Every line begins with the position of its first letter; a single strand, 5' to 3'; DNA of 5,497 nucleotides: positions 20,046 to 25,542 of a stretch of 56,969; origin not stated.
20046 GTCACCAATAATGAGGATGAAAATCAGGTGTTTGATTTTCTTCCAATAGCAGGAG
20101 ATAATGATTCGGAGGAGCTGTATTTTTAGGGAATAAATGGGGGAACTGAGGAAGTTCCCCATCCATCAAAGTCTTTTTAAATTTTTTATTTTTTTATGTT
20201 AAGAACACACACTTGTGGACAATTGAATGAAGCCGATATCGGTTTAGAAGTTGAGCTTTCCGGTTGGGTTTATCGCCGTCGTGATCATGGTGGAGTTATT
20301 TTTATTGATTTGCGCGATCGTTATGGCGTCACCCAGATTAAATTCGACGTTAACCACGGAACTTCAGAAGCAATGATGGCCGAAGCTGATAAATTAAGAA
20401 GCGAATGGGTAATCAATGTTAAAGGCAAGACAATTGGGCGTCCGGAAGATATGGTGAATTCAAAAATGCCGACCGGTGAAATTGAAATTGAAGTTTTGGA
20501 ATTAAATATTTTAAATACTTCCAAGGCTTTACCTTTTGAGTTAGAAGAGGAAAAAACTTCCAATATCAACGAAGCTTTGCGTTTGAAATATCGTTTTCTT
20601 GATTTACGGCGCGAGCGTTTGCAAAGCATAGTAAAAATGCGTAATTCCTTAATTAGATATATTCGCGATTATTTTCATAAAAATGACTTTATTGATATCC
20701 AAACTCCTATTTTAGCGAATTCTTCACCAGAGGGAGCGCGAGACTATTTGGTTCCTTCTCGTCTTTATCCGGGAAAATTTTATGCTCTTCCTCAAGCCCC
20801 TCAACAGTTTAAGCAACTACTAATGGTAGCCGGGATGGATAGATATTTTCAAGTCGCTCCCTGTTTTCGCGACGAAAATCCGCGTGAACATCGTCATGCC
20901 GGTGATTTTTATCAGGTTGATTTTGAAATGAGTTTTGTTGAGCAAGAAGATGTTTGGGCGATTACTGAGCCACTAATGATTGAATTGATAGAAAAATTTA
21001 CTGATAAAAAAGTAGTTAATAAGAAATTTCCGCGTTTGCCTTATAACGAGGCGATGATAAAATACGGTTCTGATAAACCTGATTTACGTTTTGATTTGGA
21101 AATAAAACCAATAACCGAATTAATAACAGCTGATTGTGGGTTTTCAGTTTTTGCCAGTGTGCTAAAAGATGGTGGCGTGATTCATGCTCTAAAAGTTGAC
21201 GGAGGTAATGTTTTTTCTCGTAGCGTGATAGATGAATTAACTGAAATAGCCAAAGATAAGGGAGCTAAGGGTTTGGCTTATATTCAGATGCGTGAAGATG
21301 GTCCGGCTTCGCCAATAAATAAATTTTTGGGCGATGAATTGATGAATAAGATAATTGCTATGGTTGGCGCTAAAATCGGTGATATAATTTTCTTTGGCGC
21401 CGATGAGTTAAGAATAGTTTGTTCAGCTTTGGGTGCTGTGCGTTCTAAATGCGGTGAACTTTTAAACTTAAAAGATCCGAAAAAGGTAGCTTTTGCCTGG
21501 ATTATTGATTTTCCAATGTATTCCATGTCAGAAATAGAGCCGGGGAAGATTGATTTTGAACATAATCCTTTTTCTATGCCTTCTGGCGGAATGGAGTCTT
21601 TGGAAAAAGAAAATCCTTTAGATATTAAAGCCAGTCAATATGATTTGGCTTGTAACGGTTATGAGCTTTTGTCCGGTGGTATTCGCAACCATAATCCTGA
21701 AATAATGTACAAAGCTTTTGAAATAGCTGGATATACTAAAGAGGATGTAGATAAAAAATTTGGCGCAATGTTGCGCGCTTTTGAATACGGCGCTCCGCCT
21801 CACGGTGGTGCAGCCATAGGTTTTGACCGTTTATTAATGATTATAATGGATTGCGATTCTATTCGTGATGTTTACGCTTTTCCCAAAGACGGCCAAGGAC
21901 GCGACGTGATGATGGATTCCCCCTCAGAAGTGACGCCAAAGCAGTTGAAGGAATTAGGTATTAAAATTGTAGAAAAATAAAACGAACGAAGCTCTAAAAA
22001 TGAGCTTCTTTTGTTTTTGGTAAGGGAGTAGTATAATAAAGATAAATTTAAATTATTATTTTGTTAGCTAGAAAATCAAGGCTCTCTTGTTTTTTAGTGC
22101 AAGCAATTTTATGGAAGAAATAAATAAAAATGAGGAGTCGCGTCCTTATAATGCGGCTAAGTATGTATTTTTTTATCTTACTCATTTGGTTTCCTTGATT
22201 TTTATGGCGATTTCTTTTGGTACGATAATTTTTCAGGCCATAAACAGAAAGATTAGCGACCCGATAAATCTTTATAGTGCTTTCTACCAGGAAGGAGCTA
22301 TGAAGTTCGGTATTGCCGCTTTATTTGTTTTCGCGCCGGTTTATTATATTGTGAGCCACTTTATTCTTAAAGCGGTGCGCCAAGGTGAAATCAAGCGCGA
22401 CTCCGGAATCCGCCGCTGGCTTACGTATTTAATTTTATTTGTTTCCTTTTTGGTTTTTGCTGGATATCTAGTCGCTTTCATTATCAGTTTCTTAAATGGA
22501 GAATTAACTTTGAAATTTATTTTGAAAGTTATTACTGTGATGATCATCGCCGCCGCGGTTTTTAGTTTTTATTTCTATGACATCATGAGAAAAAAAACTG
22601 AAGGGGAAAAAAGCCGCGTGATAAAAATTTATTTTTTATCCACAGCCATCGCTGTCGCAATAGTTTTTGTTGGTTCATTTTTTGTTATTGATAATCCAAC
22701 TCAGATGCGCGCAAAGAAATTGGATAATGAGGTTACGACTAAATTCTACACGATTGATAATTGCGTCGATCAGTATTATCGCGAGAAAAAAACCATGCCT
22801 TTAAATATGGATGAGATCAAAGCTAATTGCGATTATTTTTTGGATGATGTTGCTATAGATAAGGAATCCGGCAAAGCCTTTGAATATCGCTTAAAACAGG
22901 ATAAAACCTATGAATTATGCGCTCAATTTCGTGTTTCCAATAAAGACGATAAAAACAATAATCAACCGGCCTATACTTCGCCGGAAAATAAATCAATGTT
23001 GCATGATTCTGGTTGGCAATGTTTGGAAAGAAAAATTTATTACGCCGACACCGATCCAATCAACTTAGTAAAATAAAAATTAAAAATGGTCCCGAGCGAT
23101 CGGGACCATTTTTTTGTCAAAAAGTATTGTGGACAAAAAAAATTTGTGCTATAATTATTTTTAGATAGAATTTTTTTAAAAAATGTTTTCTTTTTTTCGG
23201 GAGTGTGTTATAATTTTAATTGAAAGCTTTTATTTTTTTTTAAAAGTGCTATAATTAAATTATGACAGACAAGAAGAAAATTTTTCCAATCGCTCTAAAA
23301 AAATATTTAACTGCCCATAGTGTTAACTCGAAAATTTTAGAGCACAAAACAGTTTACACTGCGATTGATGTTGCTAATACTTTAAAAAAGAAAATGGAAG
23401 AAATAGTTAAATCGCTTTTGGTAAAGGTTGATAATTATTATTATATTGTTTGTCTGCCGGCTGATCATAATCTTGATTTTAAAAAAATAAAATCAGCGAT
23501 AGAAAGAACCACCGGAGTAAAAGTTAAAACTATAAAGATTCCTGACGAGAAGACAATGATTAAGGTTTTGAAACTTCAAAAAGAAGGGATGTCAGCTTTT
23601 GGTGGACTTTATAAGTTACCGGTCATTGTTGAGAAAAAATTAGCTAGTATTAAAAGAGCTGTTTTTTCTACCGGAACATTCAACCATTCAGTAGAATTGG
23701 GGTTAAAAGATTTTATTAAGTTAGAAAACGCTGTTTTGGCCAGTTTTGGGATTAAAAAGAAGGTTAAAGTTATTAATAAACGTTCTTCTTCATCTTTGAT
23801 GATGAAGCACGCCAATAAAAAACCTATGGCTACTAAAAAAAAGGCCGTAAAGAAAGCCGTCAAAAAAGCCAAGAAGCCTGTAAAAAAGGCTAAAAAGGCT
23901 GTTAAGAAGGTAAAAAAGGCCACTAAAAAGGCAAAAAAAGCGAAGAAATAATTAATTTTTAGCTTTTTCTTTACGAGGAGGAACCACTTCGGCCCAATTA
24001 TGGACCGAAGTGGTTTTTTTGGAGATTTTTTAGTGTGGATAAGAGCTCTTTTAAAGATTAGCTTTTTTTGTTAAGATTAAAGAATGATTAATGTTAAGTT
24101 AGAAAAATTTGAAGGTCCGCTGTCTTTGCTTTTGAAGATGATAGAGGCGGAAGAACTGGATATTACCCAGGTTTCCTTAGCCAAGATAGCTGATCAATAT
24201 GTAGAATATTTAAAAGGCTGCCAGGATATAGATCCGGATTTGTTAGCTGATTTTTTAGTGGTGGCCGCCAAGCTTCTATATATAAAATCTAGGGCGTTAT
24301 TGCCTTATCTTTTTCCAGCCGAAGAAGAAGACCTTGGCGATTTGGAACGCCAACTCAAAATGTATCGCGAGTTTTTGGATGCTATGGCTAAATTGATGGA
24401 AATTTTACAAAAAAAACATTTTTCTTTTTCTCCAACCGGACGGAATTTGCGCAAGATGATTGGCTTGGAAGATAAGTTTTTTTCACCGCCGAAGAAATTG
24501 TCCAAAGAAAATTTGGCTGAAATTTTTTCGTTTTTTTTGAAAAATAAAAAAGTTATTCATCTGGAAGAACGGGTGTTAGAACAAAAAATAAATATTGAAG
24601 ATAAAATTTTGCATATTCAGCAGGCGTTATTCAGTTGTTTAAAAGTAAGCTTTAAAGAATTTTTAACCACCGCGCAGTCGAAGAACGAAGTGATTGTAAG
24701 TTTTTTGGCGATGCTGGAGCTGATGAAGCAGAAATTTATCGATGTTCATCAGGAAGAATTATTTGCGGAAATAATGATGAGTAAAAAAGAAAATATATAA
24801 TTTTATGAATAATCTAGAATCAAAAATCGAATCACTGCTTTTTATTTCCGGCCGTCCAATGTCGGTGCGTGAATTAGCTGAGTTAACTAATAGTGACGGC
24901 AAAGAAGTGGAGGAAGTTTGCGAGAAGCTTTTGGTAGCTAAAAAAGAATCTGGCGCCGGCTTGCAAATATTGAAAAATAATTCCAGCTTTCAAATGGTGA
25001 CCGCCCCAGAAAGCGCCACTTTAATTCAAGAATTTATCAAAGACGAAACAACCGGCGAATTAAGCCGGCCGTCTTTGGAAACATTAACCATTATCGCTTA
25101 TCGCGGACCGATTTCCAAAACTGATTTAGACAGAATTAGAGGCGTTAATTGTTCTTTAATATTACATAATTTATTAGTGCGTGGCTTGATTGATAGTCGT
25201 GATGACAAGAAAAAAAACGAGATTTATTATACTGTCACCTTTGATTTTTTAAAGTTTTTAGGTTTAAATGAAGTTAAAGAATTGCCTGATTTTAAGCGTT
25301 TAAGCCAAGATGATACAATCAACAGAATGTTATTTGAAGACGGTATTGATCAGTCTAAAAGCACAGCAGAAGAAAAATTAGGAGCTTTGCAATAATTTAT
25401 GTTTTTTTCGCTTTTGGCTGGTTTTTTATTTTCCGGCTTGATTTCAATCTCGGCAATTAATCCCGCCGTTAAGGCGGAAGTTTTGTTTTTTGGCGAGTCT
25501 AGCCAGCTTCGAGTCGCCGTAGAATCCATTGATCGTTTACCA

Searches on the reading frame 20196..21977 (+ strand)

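Call 65: search_protein_families(library=pfam, proteins=[window:20196-21977:+], max_evalue=0.001)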
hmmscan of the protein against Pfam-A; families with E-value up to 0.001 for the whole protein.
window:20196-21977:+ (594 aa): 3 families
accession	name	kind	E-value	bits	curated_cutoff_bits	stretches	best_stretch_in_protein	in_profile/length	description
PF00152.25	tRNA-synt_2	-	4.4e-111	371.3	25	1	125-565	1-307/308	tRNA synthetases class II (D, K and N)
PF02938.19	GAD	-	3.3e-24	85.4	23.4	1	319-412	1-95/95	GAD domain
PF01336.31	tRNA_anti-codon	-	3.5e-14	52.9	27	1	19-106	1-75/75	OB-fold nucleic acid binding domain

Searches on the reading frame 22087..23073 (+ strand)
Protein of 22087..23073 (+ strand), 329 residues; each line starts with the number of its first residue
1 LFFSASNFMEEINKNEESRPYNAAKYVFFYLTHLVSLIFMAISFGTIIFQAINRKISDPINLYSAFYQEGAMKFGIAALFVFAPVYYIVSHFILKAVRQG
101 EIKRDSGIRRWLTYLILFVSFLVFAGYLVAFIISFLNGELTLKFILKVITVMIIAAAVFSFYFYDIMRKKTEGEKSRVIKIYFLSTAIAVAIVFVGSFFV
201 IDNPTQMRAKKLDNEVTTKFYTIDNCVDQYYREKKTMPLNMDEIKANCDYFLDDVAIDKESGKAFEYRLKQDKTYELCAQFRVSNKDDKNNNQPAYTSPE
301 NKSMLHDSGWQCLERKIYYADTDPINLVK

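Call 65: search_protein_families(library=pfam, proteins=[window:22087-23073:+], max_evalue=0.001)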
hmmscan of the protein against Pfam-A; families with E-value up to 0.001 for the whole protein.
window:22087-23073:+ (329 aa): 1 family
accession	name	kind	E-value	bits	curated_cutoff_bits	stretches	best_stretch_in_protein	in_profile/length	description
PF18920.5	DUF5671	-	5.7e-24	84.9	28.4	1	27-147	2-117/132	Domain of unknown function (DUF5671)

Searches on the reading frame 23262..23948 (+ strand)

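Call 65: search_protein_families(library=pfam, proteins=[window:23262-23948:+], max_evalue=0.001)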
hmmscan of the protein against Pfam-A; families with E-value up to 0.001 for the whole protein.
window:23262-23948:+ (229 aa): 1 family
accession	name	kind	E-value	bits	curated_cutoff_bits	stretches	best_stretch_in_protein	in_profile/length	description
PF04073.20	tRNA_edit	-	5.9e-17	62.4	25.5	1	28-154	1-123/123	Aminoacyl-tRNA editing domain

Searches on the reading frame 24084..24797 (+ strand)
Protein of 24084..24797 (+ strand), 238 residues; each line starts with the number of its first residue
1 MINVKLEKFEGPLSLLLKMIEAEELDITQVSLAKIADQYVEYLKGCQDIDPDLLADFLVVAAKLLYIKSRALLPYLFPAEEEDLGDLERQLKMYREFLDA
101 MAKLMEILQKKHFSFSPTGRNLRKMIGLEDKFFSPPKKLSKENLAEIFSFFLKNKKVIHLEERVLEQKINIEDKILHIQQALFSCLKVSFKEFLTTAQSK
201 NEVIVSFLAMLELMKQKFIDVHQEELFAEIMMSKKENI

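Call 65: search_protein_families(library=pfam, proteins=[window:24084-24797:+], max_evalue=0.001)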
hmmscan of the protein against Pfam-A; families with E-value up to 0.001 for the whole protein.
window:24084-24797:+ (238 aa): 1 family
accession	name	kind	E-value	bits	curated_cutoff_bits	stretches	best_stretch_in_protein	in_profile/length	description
PF02616.19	SMC_ScpA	-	9.4e-26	91.7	24.6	1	19-232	1-229/232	Segregation and condensation protein ScpA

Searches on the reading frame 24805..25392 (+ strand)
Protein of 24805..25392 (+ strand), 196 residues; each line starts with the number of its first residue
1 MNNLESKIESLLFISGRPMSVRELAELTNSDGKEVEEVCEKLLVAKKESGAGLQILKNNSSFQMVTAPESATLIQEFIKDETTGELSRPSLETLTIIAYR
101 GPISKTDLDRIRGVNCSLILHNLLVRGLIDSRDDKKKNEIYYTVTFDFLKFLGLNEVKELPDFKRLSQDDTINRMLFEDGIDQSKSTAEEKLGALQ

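Call 65: search_protein_families(library=pfam, proteins=[window:24805-25392:+], max_evalue=0.001)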
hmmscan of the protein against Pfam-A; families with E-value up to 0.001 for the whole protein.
window:24805-25392:+ (196 aa): 1 family
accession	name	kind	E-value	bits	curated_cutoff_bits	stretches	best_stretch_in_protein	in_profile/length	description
PF04079.22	SMC_ScpB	-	3.6e-41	140.8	27.4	1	7-162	2-159/160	Segregation and condensation complex subunit ScpB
